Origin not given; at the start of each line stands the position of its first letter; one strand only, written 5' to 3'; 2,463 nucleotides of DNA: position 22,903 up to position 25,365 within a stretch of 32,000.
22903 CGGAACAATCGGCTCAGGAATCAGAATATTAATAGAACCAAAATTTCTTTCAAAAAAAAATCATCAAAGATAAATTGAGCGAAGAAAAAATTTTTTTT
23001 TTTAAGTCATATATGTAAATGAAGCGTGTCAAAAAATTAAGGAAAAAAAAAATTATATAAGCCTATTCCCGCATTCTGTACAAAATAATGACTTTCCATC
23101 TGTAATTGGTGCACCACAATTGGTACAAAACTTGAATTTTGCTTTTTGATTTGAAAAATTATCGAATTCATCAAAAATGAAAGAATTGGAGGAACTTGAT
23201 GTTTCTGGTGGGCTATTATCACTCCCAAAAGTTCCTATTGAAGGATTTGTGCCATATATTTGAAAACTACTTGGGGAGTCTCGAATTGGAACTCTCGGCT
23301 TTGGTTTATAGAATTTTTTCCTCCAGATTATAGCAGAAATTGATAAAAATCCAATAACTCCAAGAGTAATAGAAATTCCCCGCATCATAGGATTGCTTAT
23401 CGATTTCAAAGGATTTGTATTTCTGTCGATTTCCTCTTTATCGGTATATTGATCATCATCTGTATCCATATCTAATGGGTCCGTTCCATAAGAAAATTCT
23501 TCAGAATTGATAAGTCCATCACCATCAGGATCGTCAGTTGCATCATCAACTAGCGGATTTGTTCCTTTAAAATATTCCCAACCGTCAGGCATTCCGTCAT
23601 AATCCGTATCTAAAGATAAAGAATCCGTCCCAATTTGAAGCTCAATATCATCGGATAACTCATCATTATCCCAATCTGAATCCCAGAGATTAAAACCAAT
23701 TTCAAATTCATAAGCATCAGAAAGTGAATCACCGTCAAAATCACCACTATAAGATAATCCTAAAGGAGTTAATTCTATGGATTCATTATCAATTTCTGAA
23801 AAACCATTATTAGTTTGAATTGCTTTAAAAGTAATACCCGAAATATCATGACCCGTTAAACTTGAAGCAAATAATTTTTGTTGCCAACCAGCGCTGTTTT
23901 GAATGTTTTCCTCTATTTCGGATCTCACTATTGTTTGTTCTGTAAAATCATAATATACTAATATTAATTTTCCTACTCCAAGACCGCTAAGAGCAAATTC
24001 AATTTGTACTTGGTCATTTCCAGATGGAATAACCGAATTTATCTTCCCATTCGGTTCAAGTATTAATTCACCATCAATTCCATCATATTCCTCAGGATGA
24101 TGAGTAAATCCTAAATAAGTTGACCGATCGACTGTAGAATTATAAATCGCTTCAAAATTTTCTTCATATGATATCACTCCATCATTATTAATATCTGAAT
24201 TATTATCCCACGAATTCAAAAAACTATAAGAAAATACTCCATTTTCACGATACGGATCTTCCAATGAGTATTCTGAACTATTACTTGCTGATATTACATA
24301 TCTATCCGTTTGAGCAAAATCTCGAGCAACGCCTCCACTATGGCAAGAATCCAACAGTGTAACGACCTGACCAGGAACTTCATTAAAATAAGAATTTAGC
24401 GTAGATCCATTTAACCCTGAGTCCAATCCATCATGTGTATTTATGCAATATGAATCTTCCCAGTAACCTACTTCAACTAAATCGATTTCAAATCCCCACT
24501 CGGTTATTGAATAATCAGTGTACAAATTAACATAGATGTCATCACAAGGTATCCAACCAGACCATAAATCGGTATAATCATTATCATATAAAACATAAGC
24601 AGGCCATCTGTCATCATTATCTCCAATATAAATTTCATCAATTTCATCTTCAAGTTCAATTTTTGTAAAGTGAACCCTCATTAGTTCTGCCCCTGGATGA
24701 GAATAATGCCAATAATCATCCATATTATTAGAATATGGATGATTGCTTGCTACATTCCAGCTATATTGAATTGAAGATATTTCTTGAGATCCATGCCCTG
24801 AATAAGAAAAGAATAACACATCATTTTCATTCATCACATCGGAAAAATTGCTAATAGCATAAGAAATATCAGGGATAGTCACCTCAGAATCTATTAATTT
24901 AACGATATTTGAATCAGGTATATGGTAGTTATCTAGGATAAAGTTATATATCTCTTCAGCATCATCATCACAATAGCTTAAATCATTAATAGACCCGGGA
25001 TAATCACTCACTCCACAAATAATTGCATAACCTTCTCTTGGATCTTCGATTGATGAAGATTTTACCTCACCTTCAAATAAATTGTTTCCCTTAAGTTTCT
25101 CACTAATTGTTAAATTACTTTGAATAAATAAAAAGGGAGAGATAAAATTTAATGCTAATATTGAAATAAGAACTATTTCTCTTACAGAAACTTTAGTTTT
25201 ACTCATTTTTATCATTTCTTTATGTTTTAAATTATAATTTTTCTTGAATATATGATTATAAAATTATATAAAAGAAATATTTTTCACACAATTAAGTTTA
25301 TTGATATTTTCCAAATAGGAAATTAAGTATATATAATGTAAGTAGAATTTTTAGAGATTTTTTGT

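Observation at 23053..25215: Extracellular, membrane-tethered caspase-fold protease with Ca-binding repeats and a cytoplasmic zinc ribbon: possible transmembrane proteolytic signalling protein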

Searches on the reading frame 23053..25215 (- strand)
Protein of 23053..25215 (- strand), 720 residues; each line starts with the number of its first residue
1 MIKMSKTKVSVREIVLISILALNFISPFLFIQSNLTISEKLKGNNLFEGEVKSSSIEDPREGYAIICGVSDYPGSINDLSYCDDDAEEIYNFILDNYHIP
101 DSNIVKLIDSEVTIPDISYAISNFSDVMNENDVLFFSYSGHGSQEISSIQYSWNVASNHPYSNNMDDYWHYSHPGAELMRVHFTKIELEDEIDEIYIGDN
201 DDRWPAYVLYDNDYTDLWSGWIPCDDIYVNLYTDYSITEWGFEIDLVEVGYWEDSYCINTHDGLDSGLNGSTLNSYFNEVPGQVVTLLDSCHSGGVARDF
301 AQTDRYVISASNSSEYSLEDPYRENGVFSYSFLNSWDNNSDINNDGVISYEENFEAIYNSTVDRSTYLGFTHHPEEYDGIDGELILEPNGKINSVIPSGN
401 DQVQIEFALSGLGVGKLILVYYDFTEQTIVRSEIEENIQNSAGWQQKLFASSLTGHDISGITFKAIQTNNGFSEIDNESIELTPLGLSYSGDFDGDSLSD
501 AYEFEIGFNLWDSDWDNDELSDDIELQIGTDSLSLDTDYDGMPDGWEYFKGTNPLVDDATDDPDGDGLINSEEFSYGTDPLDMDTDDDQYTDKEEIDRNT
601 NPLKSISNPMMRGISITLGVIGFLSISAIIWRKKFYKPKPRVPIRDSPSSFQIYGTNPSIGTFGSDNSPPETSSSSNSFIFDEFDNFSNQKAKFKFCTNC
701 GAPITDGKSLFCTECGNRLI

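Call 3: search_protein_families(library=pfam, proteins=[window:23053-25215:-], max_evalue=1)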
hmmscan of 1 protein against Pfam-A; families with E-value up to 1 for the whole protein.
window:23053-25215:- (720 aa): 11 families
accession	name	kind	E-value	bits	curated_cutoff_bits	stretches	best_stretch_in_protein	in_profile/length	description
PF00656.27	Peptidase_C14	-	2.2e-12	47.6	21.4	2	62-144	2-83/233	Caspase domain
PF18884.5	TSP3_bac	-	8.9e-11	41.9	25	4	562-582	1-21/22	Bacterial TSP3 repeat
PF01650.23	Peptidase_C13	-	3.6e-05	23.9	22.8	1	283-366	152-239/258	Peptidase C13 family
PF13240.11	Zn_Ribbon_1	-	5.7e-05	23.2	25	1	696-719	1-23/23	zinc-ribbon domain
PF12773.13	DZR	-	0.0066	17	27.3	1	693-717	11-32/45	Double zinc ribbon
PF13248.11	Zn_ribbon_3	-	0.01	15.8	27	1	697-719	5-26/26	zinc-ribbon domain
PF13202.12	EF-hand_5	-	0.015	15.2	25.9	0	341-352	9-20/25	EF hand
PF14803.11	Zn_ribbon_Nudix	-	0.056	13.8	25.6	0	695-704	1-10/34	Nudix N-terminal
PF00036.39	EF-hand_1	-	0.089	12.8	25.4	1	562-575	10-23/29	EF hand domain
PF08772.16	Zn_ribbon_NOB1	-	0.33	11.5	24.9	1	694-718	8-32/72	Nin one binding (NOB1) Zn-ribbon like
PF13499.12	EF-hand_7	-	0.37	11.6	30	0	338-352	47-61/67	EF-hand domain pair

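Call 4: search_protein_families(library=ncbifam, proteins=[window:23053-25215:-], max_evalue=1)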
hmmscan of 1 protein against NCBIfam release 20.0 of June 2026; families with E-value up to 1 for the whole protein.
window:23053-25215:- (720 aa): 5 families
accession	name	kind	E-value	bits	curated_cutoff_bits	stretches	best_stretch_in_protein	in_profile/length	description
NF047832.1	caspase_w_EACC1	subfamily_domain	4e-09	36.3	140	2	64-144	3-83/211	caspase, EACC1-associated type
NF047639.1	throspo3_MtsD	equivalog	4.2e-05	21.9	800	1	487-604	411-529/651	cell-cell cohesion protein MtsD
NF033765.2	gliding_CglD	equivalog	6.6e-05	20.9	400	1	530-603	171-247/1124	adventurous gliding motility lipoprotein CglD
NF042425.1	Amuc_1099_fam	equivalog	0.17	11.5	50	1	557-583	123-150/321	Amuc_1099 family pilus-like system protein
NF045510.1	4Cys_prefix_kin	domain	0.59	10.4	24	1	694-703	16-25/26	4-Cys prefix domain-containing protein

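Call 5: search_solved_structures(query=window:23053-25215:-, max_evalue=1, show_alignments=3)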
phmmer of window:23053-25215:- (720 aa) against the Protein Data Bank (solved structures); distinct sequences matched with E-value up to 1: 7.
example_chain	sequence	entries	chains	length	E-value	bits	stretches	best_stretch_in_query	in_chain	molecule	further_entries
6w8s_A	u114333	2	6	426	4.2e-06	28.5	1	64-144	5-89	Metacaspase-4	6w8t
4f6o_A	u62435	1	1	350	8.2e-06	27.5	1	64-144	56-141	Metacaspase-1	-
4f6p_A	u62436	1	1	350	1.6e-05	26.6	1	64-144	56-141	Metacaspase-1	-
6w8r_A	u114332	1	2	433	3.1e-05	25.6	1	64-144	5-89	Metacaspase-4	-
7qp0_A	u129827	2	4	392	0.00022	22.8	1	64-144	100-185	Metacaspase-1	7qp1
8a53_A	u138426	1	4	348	0.026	15.9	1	63-149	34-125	Metacaspase-9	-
9n3d_A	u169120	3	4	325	0.035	15.5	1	63-149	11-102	Metacaspase-9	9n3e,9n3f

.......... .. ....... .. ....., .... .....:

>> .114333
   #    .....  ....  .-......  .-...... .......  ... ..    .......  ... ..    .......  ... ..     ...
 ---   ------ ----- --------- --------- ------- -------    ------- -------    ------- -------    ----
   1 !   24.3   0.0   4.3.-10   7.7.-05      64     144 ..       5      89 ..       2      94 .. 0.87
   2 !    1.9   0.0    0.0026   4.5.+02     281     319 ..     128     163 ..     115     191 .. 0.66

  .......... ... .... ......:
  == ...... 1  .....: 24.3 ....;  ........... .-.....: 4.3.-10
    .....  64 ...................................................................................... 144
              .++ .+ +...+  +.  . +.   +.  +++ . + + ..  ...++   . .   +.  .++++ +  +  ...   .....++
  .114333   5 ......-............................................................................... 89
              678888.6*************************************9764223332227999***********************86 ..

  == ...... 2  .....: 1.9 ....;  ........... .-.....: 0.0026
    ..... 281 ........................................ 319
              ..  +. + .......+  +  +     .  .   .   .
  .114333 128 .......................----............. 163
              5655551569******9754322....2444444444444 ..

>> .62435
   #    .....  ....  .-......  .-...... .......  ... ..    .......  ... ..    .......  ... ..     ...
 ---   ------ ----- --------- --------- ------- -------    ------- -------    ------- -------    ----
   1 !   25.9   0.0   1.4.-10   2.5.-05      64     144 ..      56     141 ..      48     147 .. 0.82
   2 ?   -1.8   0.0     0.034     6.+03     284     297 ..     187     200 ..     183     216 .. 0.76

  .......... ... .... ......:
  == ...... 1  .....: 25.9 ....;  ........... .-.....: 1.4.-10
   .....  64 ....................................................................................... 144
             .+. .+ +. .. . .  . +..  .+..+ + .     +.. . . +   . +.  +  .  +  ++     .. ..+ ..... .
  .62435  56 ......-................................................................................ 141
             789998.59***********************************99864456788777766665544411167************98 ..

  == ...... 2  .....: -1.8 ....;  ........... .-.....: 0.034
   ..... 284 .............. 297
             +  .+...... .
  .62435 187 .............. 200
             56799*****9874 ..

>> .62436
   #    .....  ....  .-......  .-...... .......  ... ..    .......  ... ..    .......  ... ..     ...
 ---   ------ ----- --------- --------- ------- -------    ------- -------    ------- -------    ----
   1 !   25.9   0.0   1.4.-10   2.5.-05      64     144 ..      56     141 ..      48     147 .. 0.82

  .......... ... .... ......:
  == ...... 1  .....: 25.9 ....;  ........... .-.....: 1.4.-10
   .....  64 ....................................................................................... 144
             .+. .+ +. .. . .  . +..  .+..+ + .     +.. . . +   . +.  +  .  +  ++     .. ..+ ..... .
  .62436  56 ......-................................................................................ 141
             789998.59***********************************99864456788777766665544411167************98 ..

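Call 8: find_homologous_proteins(query=window:23053-25215:-, max_evalue=0.001)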
Query window:23053-25215:- (720 aa): 82 proteins with E <= 0.001 among 8000 candidates.
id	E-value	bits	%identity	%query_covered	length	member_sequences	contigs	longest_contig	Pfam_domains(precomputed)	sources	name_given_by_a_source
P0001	0.0e+0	1643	100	100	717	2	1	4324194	PF00656.28,PF18884.6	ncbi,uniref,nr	ncbi:caspase family protein [Promethearchaeum syntrophicum]|uniref:Caspase family protein n=1 Tax=Pr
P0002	0.0e+0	1240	75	100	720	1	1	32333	PF00656.28,PF18884.6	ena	-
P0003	1.8e-280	951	60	100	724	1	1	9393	PF00656.28,PF01650.24,PF18884.6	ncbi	-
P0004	4.2e-278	943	61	100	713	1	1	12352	PF00656.28,PF01650.24,PF18884.6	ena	-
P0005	3.1e-176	606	45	75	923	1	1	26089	PF00656.28,PF18884.6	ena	-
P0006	3.1e-173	596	47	77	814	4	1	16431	PF00656.28,PF18884.6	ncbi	ncbi:MAG: caspase family protein [Promethearchaeota archaeon]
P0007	3.8e-165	569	46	77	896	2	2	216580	PF00656.28,PF18884.6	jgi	jgi:hypothetical protein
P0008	4.9e-162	559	44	89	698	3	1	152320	PF00656.28,PF18884.6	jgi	jgi:hypothetical protein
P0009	8.3e-155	535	42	74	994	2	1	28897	PF00656.28,PF01650.24,PF18884.6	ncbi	-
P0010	3.9e-151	523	40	74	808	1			PF00656.28,PF18884.6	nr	nr:caspase family protein [Candidatus Sigynarchaeota archaeon]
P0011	1.5e-146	508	38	97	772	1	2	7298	PF00656.28,PF01650.24,PF18884.6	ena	-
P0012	4.5e-146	506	43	73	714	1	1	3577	PF00656.28,PF18884.6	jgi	-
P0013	2.4e-137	477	40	74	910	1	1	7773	PF00656.28,PF18884.6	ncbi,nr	ncbi:MAG: caspase family protein [Candidatus Lokiarchaeota archaeon]|nr:caspase family protein [Cand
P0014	1.5e-136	475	41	78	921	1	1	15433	PF00656.28,PF18884.6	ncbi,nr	ncbi:MAG: caspase family protein [Candidatus Lokiarchaeota archaeon]|nr:caspase family protein [Cand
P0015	1.8e-135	471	41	78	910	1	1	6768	PF00656.28,PF18884.6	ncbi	-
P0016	6.1e-135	469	38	90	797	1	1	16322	PF00656.28,PF18884.6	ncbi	ncbi:MAG: caspase family protein [Promethearchaeota archaeon]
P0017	3.4e-132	460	40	82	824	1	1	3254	PF00656.28,PF18884.6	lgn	-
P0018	2.4e-130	454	40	91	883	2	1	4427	PF00656.28,PF12773.14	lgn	-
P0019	2.6e-127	444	41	75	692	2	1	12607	PF00656.28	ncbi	ncbi:MAG: caspase family protein, partial [Promethearchaeota archaeon]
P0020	9.9e-123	429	37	89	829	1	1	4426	PF00656.28,PF18884.6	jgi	jgi:hypothetical protein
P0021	1.3e-120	422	38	87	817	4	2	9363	PF00656.28,PF18884.6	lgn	-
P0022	3.6e-120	421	39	76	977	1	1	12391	PF00431.27,PF00656.28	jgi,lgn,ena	-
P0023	4.1e-120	420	38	79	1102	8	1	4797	PF00431.27,PF00656.28,PF18884.6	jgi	-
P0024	3.5e-119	417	36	77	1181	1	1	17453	PF00656.28,PF18884.6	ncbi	-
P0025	9.8e-119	416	37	97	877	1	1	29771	PF00656.28,PF12773.14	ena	-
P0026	2.6e-115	404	37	76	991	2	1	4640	PF00656.28,PF01650.24,PF18884.6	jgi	-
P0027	3.4e-115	404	35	95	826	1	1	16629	PF00656.28,PF18884.6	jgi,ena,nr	nr:caspase family protein [Candidatus Sigynarchaeum springense]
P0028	4.5e-114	400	34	82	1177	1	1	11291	PF00656.28,PF01650.24,PF18884.6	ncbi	-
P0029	1.3e-113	399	34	83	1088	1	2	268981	PF13240.12,PF00431.27,PF00656.28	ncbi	ncbi:MAG: caspase family protein [Promethearchaeota archaeon]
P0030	2.6e-112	395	39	79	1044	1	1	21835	PF13240.12,PF00656.28,PF01650.24,PF12773.14,PF18884.6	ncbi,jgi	-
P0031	5.2e-112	394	37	83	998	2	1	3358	PF00431.27,PF00656.28,PF18884.6,PF03495.20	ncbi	ncbi:MAG: caspase family protein, partial [Promethearchaeota archaeon]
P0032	3.4e-111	391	41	77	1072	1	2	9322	PF13240.12,PF00656.28,PF01650.24,PF12773.14,PF18884.6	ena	-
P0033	2.5e-110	388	35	77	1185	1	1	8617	PF00656.28,PF18884.6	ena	-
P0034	1.1e-108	383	35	80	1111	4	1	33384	PF00656.28,PF18884.6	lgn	-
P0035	5.3e-108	380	34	78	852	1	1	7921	PF00656.28,PF18884.6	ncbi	ncbi:MAG: caspase family protein [Promethearchaeota archaeon]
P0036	1.6e-106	375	33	83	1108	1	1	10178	PF00656.28,PF01650.24,PF18884.6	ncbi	ncbi:MAG: caspase family protein [Candidatus Thorarchaeota archaeon]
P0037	1.4e-105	372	36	78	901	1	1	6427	PF00656.28,PF18884.6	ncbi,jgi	ncbi:MAG: caspase family protein [Promethearchaeota archaeon]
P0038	3.3e-105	371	35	71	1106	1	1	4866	PF00656.28,PF18884.6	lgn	-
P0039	4.4e-105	371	36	75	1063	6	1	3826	PF00656.28,PF18884.6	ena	-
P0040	1.0e-103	366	35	79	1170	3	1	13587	PF00431.27,PF00656.28,PF18884.6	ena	-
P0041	1.4e-103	366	37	77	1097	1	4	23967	PF00431.27,PF00656.28,PF18884.6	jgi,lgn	-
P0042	1.5e-103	366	33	77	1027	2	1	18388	PF00431.27,PF00656.28,PF18884.6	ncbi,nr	ncbi:MAG: hypothetical protein EAX91_16140 [Candidatus Lokiarchaeota archaeon]|nr:hypothetical prote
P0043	9.7e-103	363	35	77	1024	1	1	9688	PF00656.28,PF18884.6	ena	-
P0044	1.2e-102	363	36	73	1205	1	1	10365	PF00431.27,PF00656.28,PF18884.6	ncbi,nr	ncbi:MAG: hypothetical protein FK730_17045 [Asgard group archaeon]|nr:hypothetical protein [Asgard g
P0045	1.7e-100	356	36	77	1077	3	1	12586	PF00431.27,PF00656.28,PF18884.6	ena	-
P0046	5.0e-98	347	39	75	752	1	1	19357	PF00656.28,PF18884.6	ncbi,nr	ncbi:MAG: hypothetical protein GF364_07035, partial [Candidatus Lokiarchaeota archaeon]|nr:hypotheti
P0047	7.3e-98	347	33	81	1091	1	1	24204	PF00431.27,PF00656.28,PF01650.24,PF18884.6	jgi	jgi:hypothetical protein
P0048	1.1e-97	346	35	85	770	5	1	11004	PF00431.27,PF00656.28,PF01650.24,PF18884.6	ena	-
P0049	1.2e-96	343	37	77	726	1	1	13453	PF00656.28,PF01650.24,PF18884.6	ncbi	ncbi:MAG: hypothetical protein EU541_04445, partial [Promethearchaeota archaeon]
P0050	1.2e-94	336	37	76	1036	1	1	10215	PF00656.28,PF18884.6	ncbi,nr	ncbi:MAG: caspase family protein [Candidatus Lokiarchaeota archaeon]|nr:caspase family protein [Cand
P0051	9.5e-93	330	32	84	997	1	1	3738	PF00431.27,PF00656.28,PF18884.6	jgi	-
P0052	6.4e-92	327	40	74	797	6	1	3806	PF00431.27,PF00656.28,PF18884.6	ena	-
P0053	8.7e-91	323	36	76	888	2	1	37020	PF00656.28,PF24463.2,PF18884.6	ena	-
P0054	1.2e-89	320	37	81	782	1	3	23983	PF00431.27,PF00656.28,PF18884.6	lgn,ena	-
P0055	1.9e-88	316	34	73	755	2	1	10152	PF00431.27,PF00656.28,PF01650.24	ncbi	ncbi:MAG: caspase family protein, partial [Candidatus Hermodarchaeota archaeon]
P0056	4.1e-88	315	34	78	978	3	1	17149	PF00656.28,PF18884.6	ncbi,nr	ncbi:MAG: caspase family protein [Candidatus Lokiarchaeota archaeon]|nr:caspase family protein [Cand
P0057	4.2e-88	315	33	83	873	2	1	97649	PF00656.28,PF18884.6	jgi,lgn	-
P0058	2.6e-87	312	36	87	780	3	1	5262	PF00656.28,PF18884.6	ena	-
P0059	2.8e-86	309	37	78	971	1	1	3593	PF13240.12,PF00656.28,PF01650.24,PF12773.14,PF17032.11,PF18884.6,PF13248.12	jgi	-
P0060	7.8e-86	307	36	82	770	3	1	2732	PF00431.27,PF00656.28,PF18884.6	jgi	-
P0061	1.9e-85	306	36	83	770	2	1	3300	PF13240.12,PF00431.27,PF00656.28,PF18884.6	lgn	-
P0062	3.9e-83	298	37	77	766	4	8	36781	PF00431.27,PF00656.28,PF18884.6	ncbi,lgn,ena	-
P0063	5.8e-83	298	34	83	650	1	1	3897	PF00431.27,PF00656.28,PF01650.24,PF18884.6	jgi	-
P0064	8.9e-83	297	31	98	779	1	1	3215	PF13240.12,PF00656.28,PF01650.24,PF12773.14,PF18884.6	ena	-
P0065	2.0e-80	289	35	84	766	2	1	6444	PF00431.27,PF00656.28,PF18884.6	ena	-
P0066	4.5e-77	278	33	90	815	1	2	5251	PF00431.27,PF00656.28,PF01650.24,PF18884.6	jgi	-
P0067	1.1e-76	277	33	75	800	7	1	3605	PF00656.28,PF01650.24,PF18884.6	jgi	-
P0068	1.1e-75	274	35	86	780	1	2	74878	PF00656.28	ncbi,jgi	jgi:ribosomal protein L40E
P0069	1.7e-75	273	33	81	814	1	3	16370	PF00431.27,PF00656.28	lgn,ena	-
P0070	7.5e-75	271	35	56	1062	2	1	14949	PF13240.12,PF00656.28,PF01650.24,PF12773.14,PF18884.6,PF13248.12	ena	-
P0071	1.2e-73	267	40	52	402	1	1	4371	PF00656.28,PF01650.24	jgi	-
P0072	1.8e-72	263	35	75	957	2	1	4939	PF00656.28,PF01650.24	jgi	jgi:hypothetical protein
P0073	1.4e-56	210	35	43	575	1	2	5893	PF00656.28,PF01650.24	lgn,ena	-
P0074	2.0e-21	94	40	19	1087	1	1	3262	PF00656.28,PF06739.18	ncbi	ncbi:MAG: hypothetical protein EU548_08880, partial [Promethearchaeota archaeon]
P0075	1.3e-20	91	37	19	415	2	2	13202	PF00656.28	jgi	-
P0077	2.5e-8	51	34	13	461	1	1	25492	PF02493.27,PF00656.28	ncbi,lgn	ncbi:MAG: caspase family protein [Bacteroidota bacterium]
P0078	1.1e-7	49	33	11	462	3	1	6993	PF02493.27,PF00656.28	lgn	-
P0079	1.7e-7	48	34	11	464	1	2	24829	PF02493.27,PF00656.28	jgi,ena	jgi:hypothetical protein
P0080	6.3e-6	43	26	18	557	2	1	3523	PF00656.28,PF01650.24,PF02985.29,PF03130.23,PF13646.13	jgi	-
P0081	3.9e-5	40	37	11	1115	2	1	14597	PF00656.28,PF13860.13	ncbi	-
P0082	7.4e-5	39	32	13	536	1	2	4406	PF02493.27,PF00656.28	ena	-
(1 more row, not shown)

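Call 17: find_encoding_contigs(protein=P0002, flank=6000, max_places=2)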
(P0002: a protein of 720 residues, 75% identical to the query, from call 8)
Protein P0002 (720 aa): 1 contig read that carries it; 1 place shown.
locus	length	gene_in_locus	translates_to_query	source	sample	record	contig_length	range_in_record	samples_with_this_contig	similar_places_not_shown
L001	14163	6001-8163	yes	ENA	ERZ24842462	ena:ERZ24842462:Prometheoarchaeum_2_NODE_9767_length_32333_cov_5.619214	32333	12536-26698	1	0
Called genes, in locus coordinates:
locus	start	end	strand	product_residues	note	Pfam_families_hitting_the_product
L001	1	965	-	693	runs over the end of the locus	PF00133:tRNA-synt_1, PF09334:tRNA-synt_1g, PF08264:Anticodon_1, PF19303:Anticodon_3, PF01588:tRNA_bind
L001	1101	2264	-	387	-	PF00092:VWA (faint), PF04056:Ssl1 (weak), PF13519:VWA_2, PF00130:C1_1 (faint), PF13639:zf-RING_2 (faint)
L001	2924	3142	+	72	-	PF00808:CBFD_NFYB_HMF (weak), PF00125:Histone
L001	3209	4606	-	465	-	PF02629:CoA_binding, PF13380:CoA_binding_2, PF13607:Succ_CoA_lig, PF19045:Ligase_CoA_2 (weak)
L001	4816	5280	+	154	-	PF01243:PNPOx_N, PF16242:Pyrid_ox_like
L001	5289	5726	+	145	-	PF22381:Staph_reg_Sar_Rot, PF12802:MarR_2, PF01047:MarR, PF13412:HTH_24, PF13601:HTH_34 (weak)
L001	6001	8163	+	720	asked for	PF00656:Peptidase_C14, PF18884:TSP3_bac (faint)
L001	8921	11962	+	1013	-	PF08309:LVIVD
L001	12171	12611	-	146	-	-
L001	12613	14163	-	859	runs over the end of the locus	PF01804:Penicil_amidase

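Call 18: find_encoding_contigs(protein=P0008, flank=6000, max_places=2)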
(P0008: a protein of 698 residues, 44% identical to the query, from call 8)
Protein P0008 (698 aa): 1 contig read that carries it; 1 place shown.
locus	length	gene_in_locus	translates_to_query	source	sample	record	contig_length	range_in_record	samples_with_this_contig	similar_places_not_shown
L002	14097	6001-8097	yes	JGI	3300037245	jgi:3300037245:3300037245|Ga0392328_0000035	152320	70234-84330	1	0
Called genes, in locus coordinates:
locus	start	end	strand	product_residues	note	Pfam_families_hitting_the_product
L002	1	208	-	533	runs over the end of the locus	PF03382:DUF285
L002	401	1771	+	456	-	PF00291:PALP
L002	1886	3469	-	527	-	PF03382:DUF285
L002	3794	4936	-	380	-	PF00389:2-Hacid_dh, PF02826:2-Hacid_dh_C, PF03446:NAD_binding_2 (weak)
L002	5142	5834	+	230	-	-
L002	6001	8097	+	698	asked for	PF00656:Peptidase_C14, PF18884:TSP3_bac (faint)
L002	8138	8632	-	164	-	PF13404:HTH_AsnC-type, PF13412:HTH_24, PF01047:MarR (weak), PF01037:AsnC_trans_reg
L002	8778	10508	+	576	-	PF00266:Aminotran_5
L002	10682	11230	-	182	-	-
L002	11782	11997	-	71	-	-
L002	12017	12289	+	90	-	-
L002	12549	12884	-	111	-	PF12650:DUF3784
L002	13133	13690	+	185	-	PF24038:DUF7347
